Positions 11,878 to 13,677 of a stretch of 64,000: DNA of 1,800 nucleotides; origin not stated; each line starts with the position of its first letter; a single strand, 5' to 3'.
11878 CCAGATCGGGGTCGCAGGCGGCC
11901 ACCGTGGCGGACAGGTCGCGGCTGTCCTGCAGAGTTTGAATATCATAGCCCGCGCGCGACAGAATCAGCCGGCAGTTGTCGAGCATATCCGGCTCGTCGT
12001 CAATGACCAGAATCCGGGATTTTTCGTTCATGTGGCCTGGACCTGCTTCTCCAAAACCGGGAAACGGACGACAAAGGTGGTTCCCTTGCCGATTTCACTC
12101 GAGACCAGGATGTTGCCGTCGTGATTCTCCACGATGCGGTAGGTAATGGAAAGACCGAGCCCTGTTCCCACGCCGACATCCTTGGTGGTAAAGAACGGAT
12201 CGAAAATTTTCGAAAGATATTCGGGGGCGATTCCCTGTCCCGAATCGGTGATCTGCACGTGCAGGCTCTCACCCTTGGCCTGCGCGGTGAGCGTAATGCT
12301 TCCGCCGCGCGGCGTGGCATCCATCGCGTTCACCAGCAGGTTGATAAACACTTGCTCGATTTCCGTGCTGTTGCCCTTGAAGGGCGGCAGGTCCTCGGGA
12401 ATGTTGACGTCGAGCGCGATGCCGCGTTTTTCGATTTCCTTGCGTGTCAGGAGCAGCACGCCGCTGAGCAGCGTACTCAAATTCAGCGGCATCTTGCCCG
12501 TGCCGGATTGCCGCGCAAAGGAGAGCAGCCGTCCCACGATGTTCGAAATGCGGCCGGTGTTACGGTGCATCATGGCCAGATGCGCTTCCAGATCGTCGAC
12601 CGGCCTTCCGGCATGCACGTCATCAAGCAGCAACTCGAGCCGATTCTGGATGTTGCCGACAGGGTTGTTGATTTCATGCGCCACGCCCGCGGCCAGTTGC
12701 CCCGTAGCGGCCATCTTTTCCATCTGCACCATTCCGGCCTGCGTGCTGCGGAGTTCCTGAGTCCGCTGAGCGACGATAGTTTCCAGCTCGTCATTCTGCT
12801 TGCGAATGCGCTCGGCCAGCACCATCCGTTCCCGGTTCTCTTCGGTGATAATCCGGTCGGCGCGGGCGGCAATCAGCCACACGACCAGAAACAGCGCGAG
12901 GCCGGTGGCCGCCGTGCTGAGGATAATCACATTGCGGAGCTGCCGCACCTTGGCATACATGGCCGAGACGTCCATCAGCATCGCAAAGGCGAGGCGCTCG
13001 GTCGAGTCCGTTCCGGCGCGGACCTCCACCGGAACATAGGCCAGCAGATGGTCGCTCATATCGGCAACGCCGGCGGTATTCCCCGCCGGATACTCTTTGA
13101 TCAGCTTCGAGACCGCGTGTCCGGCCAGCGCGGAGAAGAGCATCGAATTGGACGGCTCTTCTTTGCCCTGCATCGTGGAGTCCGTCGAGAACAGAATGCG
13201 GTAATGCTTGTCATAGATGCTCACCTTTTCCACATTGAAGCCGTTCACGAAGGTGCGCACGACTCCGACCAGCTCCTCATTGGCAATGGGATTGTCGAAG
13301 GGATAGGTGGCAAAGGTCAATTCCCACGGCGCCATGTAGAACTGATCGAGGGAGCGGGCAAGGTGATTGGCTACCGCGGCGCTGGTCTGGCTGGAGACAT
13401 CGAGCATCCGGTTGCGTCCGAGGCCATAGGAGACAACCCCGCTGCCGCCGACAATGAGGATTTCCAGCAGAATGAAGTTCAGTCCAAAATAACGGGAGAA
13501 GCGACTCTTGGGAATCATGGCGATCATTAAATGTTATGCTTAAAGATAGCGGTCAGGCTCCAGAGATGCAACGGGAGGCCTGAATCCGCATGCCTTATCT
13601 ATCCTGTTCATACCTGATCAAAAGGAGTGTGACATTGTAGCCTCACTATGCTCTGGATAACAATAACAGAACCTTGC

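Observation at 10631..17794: NtrC-type two-component system divergent from a sigma-54 promoter driving yceI, a 6xCHRD T9SS protein and a cupredoxin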

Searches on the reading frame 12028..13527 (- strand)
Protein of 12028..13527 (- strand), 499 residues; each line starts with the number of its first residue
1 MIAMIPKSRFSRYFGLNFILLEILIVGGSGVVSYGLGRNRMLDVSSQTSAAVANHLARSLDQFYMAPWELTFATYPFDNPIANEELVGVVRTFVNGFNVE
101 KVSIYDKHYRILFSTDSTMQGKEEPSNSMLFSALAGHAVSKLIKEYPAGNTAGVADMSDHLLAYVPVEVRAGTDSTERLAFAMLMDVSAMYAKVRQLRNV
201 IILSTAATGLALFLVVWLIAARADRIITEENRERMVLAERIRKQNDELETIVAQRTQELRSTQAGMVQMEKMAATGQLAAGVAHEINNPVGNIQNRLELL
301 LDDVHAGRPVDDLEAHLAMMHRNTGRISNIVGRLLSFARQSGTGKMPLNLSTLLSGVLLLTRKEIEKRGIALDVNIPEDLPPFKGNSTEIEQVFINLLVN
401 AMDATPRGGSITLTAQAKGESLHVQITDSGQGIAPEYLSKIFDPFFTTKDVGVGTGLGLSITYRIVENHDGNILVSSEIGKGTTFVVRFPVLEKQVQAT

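Call 5: search_protein_families(library=pfam, proteins=[window:12028-13527:-])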
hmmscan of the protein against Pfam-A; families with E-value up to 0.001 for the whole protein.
window:12028-13527:- (499 aa): 3 families
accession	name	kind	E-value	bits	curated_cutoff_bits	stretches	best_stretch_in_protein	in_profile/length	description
PF02518.31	HATPase_c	-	1.2e-27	97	26.4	1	386-491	2-109/111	Histidine kinase-, DNA gyrase B-, and HSP90-like ATPase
PF00512.31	HisKA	-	5.9e-11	42.7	26.9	1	276-340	3-63/66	His Kinase A (phospho-acceptor) domain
PF10090.15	HPTransfase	-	0.00044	20.4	22.9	0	393-435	35-77/123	Histidine phosphotransferase C-terminal domain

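Call 10: find_related_loci(query=window:12028-13527:-, collection=genome_contigs, flank=10000)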
Query window:12028-13527:- (499 aa) in genome_contigs; peptide patterns used: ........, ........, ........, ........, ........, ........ (x = any residue, [..] = any of these).
600 stretches matched a pattern (row limit reached: there are more); 599 encode a relative of the query (tblastn E <= 1e-3); the best 80 are kept; 80 distinct loci.
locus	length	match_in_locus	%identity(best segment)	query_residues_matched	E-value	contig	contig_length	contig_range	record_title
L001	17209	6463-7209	40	240-491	1e-54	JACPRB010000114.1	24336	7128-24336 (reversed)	MAG: Planctomycetota bacterium isolate NC_groundwater_668_Ag_B-0.1um_65_30 B_1_S1_Biohub_coassembly_k141_1707413, whole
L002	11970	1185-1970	41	231-491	1e-54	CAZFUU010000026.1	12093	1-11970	MAG TPA_asm: uncultured bacterium isolate SRP263991_co7_896 genome assembly, contig: NODE_10276_length_12093_cov_4.84258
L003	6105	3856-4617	40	233-490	8e-55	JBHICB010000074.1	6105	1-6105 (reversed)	MAG: Candidatus Hydrothermarchaeales archaeon isolate FS_2_bin.2 NODE_1988_length_6105_cov_5.755041, whole genome shotgu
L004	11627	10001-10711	42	254-490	2e-51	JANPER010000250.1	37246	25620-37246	MAG: Planctomycetota bacterium isolate VAR_78_metabat_20 VAR_78_k141_143232, whole genome shotgun sequence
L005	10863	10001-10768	39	235-490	4e-51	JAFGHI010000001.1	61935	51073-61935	MAG: Candidatus Omnitrophota bacterium isolate Zod_Metabat.1447 k87_272387, whole genome shotgun sequence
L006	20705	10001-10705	40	261-498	8e-51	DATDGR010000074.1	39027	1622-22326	MAG TPA_asm: Terriglobia bacterium isolate SMAG_U257 k141_52267, whole genome shotgun sequence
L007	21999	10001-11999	35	200-491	2e-49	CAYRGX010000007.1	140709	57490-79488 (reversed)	MAG TPA_asm: uncultured Leptospirales bacterium isolate SRP192927_co7_99 genome assembly, contig: NODE_105_length_140709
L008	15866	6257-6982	42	257-491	4e-49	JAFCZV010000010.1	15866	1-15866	MAG: Deltaproteobacteria bacterium isolate AB_1215_Bin_118 AB_1215_Bin_118_scaffold_2790, whole genome shotgun sequence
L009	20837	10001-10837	37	229-492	8e-49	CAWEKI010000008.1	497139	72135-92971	MAG: uncultured Bacteroidetes bacterium isolate MFD05942.bin.1.2 genome assembly, contig: contig_44471, whole genome sho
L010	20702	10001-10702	40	262-490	7e-49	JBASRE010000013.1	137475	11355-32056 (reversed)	MAG: Pyrinomonadaceae bacterium isolate MFD09203_ilm_asm_bin4 k127_97445, whole genome shotgun sequence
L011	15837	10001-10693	39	266-499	7e-49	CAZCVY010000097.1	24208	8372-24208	MAG TPA_asm: uncultured Acidobacteriota bacterium isolate binchicken_co3_110 genome assembly, contig: NODE_6514_length_2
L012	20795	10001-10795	42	237-491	4e-49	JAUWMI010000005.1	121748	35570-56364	MAG: Candidatus Sumerlaeota bacterium isolate CSMAG_2394 CSMAG_2394_k141_1670118_length_121748_cov_9.9579, whole genome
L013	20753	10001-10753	38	233-491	2e-48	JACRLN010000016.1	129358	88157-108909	MAG: Nitrospirae bacterium isolate NC_groundwater_1882_Pr3_B-0.1um_42_111 SR2-18-B1_coassembly_55314, whole genome shotg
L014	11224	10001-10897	37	228-491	4e-48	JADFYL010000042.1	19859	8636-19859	MAG: Nitrospirae bacterium isolate nDJH8bin13 nDJH8_bin13_NODE_844_length_19859_cov_72.580135, whole genome shotgun sequ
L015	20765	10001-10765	40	239-495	2e-48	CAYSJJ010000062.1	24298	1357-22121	MAG TPA_asm: uncultured Geobacter sp. isolate binchicken_co158_41 genome assembly, contig: NODE_1835_length_24298_cov_6.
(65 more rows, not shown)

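Call 33: search_protein_families(library=ncbifam, proteins=[window:12028-13527:-], max_evalue=0.01)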
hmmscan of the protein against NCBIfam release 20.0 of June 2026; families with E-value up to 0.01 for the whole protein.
window:12028-13527:- (499 aa): 84 families (the best 25 are shown)
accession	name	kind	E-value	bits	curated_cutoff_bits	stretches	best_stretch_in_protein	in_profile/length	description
NF008468.0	PRK11360.1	equivalog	3.8e-60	203.9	646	1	257-497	378-614/616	two-component system sensor histidine kinase AtoS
NF007688.0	PRK10364.1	equivalog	1.8e-53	181.9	479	1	192-495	188-455/460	two-component system sensor histidine kinase ZraS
NF038348.1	T2SS_HK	subfamily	7.2e-49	166.7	450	2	325-491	409-573/574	histidine kinase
NF046020.1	HisKinCckABruc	equivalog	8e-49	166.2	1000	1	243-492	448-708/868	cell cycle histidine kinase CckA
NF052574.1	HisKinEspCMyxo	equivalog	1.8e-48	165.3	1200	1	258-495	400-641/785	serine histidine kinase EspC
NF010411.0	PRK13837.1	equivalog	1.9e-44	151.9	647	1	253-496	428-680/828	two-component system VirA-like sensor kinase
NF046026.1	HisKinCckACaul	equivalog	4.2e-40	137.5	1000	1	258-495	285-536/678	cell cycle histidine kinase CckA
NF046044.1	PnpS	equivalog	1.5e-39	136.2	400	1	277-490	172-390/390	two-component system histidine kinase PnpS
NF052573.1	HisKinEspAMyxo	equivalog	2.2e-38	131.8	1400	1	251-496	360-616/755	serine histidine kinase EspA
NF010076.0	PRK13557.1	subfamily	1.5e-37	129.3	631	1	260-497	148-400/540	histidine kinase famiy protein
NF047497.1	HK_LIC_12097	equivalog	5.4e-37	127.4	500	1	241-491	114-366/367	LIC_12097 family sensor histidine kinase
NF047794.1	HisKinPtgB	equivalog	9.5e-36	123.3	1000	1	239-489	403-653/656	two-component system sensor histidine kinase PgtB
TIGR02966.1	phoR_proteo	equivalog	2.5e-35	122.1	334.2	1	233-489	70-333/333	phosphate regulon sensor histidine kinase PhoR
TIGR02956.1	TMAO_torS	equivalog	4.2e-33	114.5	676.5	1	233-495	410-686/967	TMAO reductase system sensor histidine kinase/response regulator TorS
NF011874.0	PRK15347.1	equivalog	2.7e-31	108.4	852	1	238-495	363-618/921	two component system sensor kinase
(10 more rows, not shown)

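Call 42: find_homologous_proteins(query=window:12028-13527:-, max_evalue=1e-60)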
Query window:12028-13527:- (499 aa): 30 proteins with E <= 1e-60 among 8000 candidates.
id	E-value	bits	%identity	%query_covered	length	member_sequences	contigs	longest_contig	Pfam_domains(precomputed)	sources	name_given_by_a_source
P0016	0.0e+0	1087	100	100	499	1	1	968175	PF02518.32,PF00512.32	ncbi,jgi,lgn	ncbi:MAG TPA: HAMP domain-containing sensor histidine kinase [bacterium]|jgi:signal transduction his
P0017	1.4e-200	685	63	98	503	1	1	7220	PF02518.32,PF00512.32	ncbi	-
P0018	1.7e-194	665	62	99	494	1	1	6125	PF02518.32,PF00512.32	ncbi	-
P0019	7.7e-194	663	63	97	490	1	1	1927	PF02518.32,PF00512.32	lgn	-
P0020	8.8e-194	663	62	98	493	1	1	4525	PF13581.13,PF02518.32,PF00512.32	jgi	jgi:signal transduction histidine kinase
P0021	2.5e-193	661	63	98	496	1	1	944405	PF02518.32,PF00512.32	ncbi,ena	-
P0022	3.0e-193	661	61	97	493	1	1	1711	PF02518.32,PF00512.32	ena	-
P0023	1.8e-192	659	60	99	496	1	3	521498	PF02518.32,PF00512.32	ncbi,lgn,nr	ncbi:hypothetical protein HZB60_03650 [candidate division KSB1 bacterium]|nr:hypothetical protein [c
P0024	1.1e-189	649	61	98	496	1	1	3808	PF02518.32,PF00512.32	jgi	jgi:signal transduction histidine kinase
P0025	7.8e-185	633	58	97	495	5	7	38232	PF02518.32,PF00512.32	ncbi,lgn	-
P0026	2.8e-184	632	59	98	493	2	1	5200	PF02518.32,PF00512.32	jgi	-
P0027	7.0e-183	627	57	98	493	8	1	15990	PF02518.32,PF00512.32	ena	-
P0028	7.2e-183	627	58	98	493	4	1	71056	PF02518.32,PF00512.32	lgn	-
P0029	3.3e-182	625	59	97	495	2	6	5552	PF02518.32,PF00512.32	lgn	-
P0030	4.2e-181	621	58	97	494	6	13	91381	PF02518.32,PF00512.32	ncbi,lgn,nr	ncbi:hypothetical protein HUU59_09665 [bacterium]|nr:hypothetical protein [bacterium]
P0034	1.2e-177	610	57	97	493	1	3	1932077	PF02518.32,PF00512.32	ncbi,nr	ncbi:MAG: hypothetical protein H6506_04505 [Calditrichaeota bacterium]|nr:hypothetical protein [Cald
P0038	1.6e-175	603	57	94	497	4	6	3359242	PF02518.32,PF00512.32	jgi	jgi:signal transduction histidine kinase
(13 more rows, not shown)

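Call 43: find_encoding_contigs(protein=P0021, flank=7000, max_places=1)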
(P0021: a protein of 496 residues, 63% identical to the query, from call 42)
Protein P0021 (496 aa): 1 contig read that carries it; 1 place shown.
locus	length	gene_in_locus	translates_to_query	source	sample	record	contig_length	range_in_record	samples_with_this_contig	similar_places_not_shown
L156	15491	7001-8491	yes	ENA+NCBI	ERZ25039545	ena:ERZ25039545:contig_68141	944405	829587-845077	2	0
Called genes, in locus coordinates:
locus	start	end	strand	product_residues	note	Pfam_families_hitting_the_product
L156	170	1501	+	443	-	PF01235:Na_Ala_symp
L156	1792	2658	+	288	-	PF00581:Rhodanese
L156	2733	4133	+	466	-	PF03051:Peptidase_C1_2, PF00112:Peptidase_C1 (weak)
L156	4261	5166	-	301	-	PF03631:Virul_fac_BrkB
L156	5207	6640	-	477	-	PF23500:DUF7133 (faint), PF01436:NHL (faint), PF07995:GSDH (weak)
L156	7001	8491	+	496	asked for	PF00512:HisKA, PF02518:HATPase_c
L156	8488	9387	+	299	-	PF00072:Response_reg, PF00158:Sigma54_activat, PF14532:Sigma54_activ_2 (weak)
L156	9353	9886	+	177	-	PF25601:AAA_lid_14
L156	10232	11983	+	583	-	PF13473:Cupredoxin_1 (weak), PF00127:Copper-bind, PF13473:Cupredoxin_1 (weak), PF15902:Sortilin-Vps10 (faint), PF14870:PSII_BNR, PF02012:BNR (faint), PF14870:PSII_BNR, PF18962:Por_Secre_tail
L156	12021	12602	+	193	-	PF04264:YceI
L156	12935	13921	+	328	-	PF18845:baeRF_family3, PF18848:baeRF_family6, PF18849:baeRF_family7, PF18851:baeRF_family8, PF18855:baeRF_family11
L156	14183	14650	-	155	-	PF10604:Polyketide_cyc2 (weak), PF03364:Polyketide_cyc, PF08327:AHSA1 (weak)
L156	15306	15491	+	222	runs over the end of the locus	PF21088:MS_channel_1st, PF00924:MS_channel_2nd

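Call 44: find_encoding_contigs(protein=P0023, flank=7000, max_places=1)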
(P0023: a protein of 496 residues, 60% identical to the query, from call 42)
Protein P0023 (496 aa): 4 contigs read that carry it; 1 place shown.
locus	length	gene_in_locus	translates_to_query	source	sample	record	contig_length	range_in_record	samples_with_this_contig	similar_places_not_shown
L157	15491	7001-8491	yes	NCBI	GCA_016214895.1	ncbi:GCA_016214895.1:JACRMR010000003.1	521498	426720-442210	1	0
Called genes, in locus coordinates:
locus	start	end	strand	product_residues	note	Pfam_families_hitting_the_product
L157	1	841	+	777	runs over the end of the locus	PF00708:Acylphosphatase, PF07503:zf-HYPF, PF01300:Sua5_yciO_yrdC, PF17788:HypF_C, PF22521:HypF_C_2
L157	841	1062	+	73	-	PF01455:HupF_HypC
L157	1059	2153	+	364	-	PF01924:HypD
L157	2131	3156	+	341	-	PF00586:AIRS, PF02769:AIRS_C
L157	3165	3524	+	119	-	PF01155:HypA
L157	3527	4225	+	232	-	PF02492:cobW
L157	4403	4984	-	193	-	PF04264:YceI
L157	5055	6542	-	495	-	PF13473:Cupredoxin_1 (faint), PF00127:Copper-bind (faint), PF25852:DUF6242_C (faint), PF14870:PSII_BNR, PF15902:Sortilin-Vps10 (faint), PF02012:BNR (faint), PF14870:PSII_BNR, PF18962:Por_Secre_tail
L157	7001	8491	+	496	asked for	PF00512:HisKA, PF02518:HATPase_c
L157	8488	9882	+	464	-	PF00072:Response_reg, PF00158:Sigma54_activat, PF14532:Sigma54_activ_2, PF07728:AAA_5 (weak), PF25601:AAA_lid_14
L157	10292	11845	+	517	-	PF20773:InhA-like_MAM (weak), PF01833:TIG (weak)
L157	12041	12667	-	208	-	-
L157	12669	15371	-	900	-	-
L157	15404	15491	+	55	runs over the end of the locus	-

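Call 45: find_encoding_contigs(protein=P0034, flank=7000, max_places=1)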
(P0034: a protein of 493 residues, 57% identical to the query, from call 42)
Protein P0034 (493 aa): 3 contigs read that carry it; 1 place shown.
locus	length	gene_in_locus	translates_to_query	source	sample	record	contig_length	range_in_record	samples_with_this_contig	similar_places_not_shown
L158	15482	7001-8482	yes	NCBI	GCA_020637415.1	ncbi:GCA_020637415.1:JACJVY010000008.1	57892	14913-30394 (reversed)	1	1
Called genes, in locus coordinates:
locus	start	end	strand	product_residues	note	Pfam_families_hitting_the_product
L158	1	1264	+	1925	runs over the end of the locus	PF07705:CARDB (weak)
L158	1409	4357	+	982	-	PF13570:Beta-prop_ACSF4 (faint), PF07610:DUF1573 (faint), PF22544:HYDIN_VesB_CFA65-like_Ig, PF13360:PQQ_2, PF23727:Beta-prop_FAM234A_B (weak), PF25292:Beta-prop_CGLA (weak), PF13860:FlgD_ig, PF18962:Por_Secre_tail (weak), +3 more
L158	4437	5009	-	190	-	PF04264:YceI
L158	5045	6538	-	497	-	PF13473:Cupredoxin_1, PF00127:Copper-bind (faint), PF14870:PSII_BNR, PF02012:BNR (faint), PF14870:PSII_BNR, PF18962:Por_Secre_tail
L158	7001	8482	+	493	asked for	PF00512:HisKA, PF02518:HATPase_c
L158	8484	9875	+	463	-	PF00072:Response_reg, PF20030:bpMoxR (weak), PF00158:Sigma54_activat, PF14532:Sigma54_activ_2, PF07728:AAA_5, PF25601:AAA_lid_14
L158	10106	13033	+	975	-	PF00801:PKD (weak), PF18911:PKD_4, PF09587:PGA_cap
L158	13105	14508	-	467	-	PF03951:Gln-synt_N (weak), PF00120:Gln-synt_C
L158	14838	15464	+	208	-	PF00440:TetR_N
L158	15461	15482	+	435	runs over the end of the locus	PF02321:OEP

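Call 46: find_encoding_contigs(protein=P0038, flank=7000, max_places=1)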
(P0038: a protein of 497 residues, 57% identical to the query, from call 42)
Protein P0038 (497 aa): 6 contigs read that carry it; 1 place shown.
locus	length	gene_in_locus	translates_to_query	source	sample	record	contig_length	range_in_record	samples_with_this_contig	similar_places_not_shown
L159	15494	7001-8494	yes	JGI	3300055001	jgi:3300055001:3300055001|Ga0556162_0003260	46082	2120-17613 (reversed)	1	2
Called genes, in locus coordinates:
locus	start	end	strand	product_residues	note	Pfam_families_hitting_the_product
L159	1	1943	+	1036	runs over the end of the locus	PF00873:ACR_tran, PF03176:MMPL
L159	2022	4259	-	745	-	PF08487:VIT, PF13768:VWA_3, PF00092:VWA, PF13519:VWA_2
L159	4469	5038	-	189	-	PF04264:YceI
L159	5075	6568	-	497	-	PF13473:Cupredoxin_1 (weak), PF00127:Copper-bind (weak), PF14870:PSII_BNR, PF02012:BNR (faint), PF14870:PSII_BNR, PF18962:Por_Secre_tail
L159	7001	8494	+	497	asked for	PF00512:HisKA, PF02518:HATPase_c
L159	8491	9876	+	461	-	PF00072:Response_reg, PF20030:bpMoxR (weak), PF00158:Sigma54_activat, PF14532:Sigma54_activ_2, PF07728:AAA_5, PF25601:AAA_lid_14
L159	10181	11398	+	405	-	-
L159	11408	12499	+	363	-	-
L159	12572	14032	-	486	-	PF02775:TPP_enzyme_C, PF01558:POR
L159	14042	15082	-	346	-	PF01855:POR_N, PF17147:PFOR_II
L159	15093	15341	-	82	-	PF12797:Fer4_2 (faint), PF12837:Fer4_6 (faint), PF13237:Fer4_10 (faint), PF00037:Fer4 (faint), PF12800:Fer4_4 (faint), PF12838:Fer4_7, PF13187:Fer4_9, PF13484:Fer4_16 (faint)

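Call 63: predict_structure(alignment_id=A2)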
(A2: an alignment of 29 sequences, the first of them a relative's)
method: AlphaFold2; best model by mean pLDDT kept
length: 499 residues; sequences in the alignment: 29
mean_pLDDT: 79.6   pTM: 0.42
mean pLDDT of the five models: 79.6, 78.0, 76.8, 76.2, 74.5
residues with pLDDT >= 90: 139; 70-90: 264; 50-70: 56; < 50: 40
segments of 3 or more residues with pLDDT < 50: 1-6, 150-154, 258-273, 450-452, 495-499
pLDDT, mean of each block of 10 residues (from residue 1): 48 75 79 78 85 93 90 88 90 88 92 86 89 92 71 62 94 90 89 82 83 84 79 80 75 51 41 51 67 80 86 80 71 54 76 88 89 93 88 88 89 94 94 82 63 62 85 90 93 56
secondary structure, 60 per line:
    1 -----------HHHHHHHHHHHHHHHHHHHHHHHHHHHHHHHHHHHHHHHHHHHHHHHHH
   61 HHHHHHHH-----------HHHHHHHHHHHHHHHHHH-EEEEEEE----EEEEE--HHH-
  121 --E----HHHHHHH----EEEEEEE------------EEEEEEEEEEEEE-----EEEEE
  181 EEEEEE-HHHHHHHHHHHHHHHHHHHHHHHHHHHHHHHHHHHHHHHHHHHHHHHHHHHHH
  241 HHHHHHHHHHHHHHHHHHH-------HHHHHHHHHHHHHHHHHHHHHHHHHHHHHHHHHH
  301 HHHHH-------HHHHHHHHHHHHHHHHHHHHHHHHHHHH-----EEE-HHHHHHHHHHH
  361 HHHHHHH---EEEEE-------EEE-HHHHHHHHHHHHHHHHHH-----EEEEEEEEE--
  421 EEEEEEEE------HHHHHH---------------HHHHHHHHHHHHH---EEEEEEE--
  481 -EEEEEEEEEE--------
elements in order: H12-68 H80-97 E99-105 E110-114 H128-134 E139-145 E158-170 E176-186 H188-259 H267-305 H313-340 E346-348 H350-367 E371-375 E383-385 H387-404 E410-418 E421-428 H435-440 H456-468 E472-478 E482-491

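Call 67: fold_search(model_id=the predicted structure, library=pdb)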
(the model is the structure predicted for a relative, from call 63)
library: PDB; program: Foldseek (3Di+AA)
matches with E <= 10: 852; with E <= 0.001: 357
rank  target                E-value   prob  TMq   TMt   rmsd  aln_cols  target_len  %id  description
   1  9a5d_A                2.5e-24  1.00  0.40  0.33  46.4       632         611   15  Integrative model of WALK-YYCH by crosslinking MS and deep learning (released 2024-09-18)
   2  8a7h_A                1.4e-18  1.00  0.29  0.39  29.7       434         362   16  Crystal structure of a chimeric LOV-Histidine kinase SB2F1-I66R mutant (light state; asymmetrical variant, trigonal fo (released 2024-01-10)
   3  8a6x_B                3.3e-18  1.00  0.30  0.40  31.5       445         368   18  Crystal structure of a chimeric LOV-Histidine kinase SB2F1 (asymmetrical variant, trigonal form with long c axis) (released 2024-01-10)
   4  8a7f_A                1.3e-17  1.00  0.29  0.40  30.1       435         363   16  Crystal structure of a chimeric LOV-Histidine kinase SB2F1-I66R mutant (asymmetrical variant, trigonal form with long  (released 2024-01-10)
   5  9jfj_A                2.0e-17  1.00  0.36  0.71   5.3       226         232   35  Crystal structure of the cytoplasmic domain of ZraS in ADP-bound form (released 2025-03-26)
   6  4gcz_A                2.0e-17  1.00  0.29  0.39  33.1       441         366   18  Structure of a blue-light photoreceptor (released 2013-06-19)
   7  9jfj_C                2.6e-17  1.00  0.36  0.73   6.3       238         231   36  Crystal structure of the cytoplasmic domain of ZraS in ADP-bound form (released 2025-03-26)
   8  8a52_A                2.6e-17  1.00  0.29  0.39  29.9       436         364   16  Crystal structure of a chimeric LOV-Histidine kinase SB2F1 (asymmetrical variant, trigonal form with long c-axis) (released 2023-12-27)
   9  6rh8_A                3.4e-17  1.00  0.32  0.63   7.4       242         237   22  Revisiting pH-gated conformational switch. Complex HK853 mutant H260A -RR468 mutant D53A pH 5.3 (released 2020-02-19)
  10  9jfj_D                4.0e-17  1.00  0.30  0.62  14.2       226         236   36  Crystal structure of the cytoplasmic domain of ZraS in ADP-bound form (released 2025-03-26)
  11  6rh0_B                5.6e-17  1.00  0.32  0.64   6.4       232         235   24  Revisiting pH-gated conformational switch. Complex HK853-RR468 pH 5.5 (released 2020-02-19)
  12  5uht_A                6.3e-17  1.00  0.33  0.64   7.0       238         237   24  Structure of the Thermotoga maritima HK853-BeF3-RR468 complex at pH 5.0 (released 2017-12-27)
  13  8a7f_B                6.3e-17  1.00  0.29  0.39  30.7       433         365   16  Crystal structure of a chimeric LOV-Histidine kinase SB2F1-I66R mutant (asymmetrical variant, trigonal form with long  (released 2024-01-10)
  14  6rgz_A                8.3e-17  1.00  0.32  0.63   7.2       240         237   23  Revisiting pH-gated conformational switch. Complex HK853-RR468 pH 6.5 (released 2020-02-19)
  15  9jfj_B                8.7e-17  1.00  0.30  0.64  14.2       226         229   35  Crystal structure of the cytoplasmic domain of ZraS in ADP-bound form (released 2025-03-26)
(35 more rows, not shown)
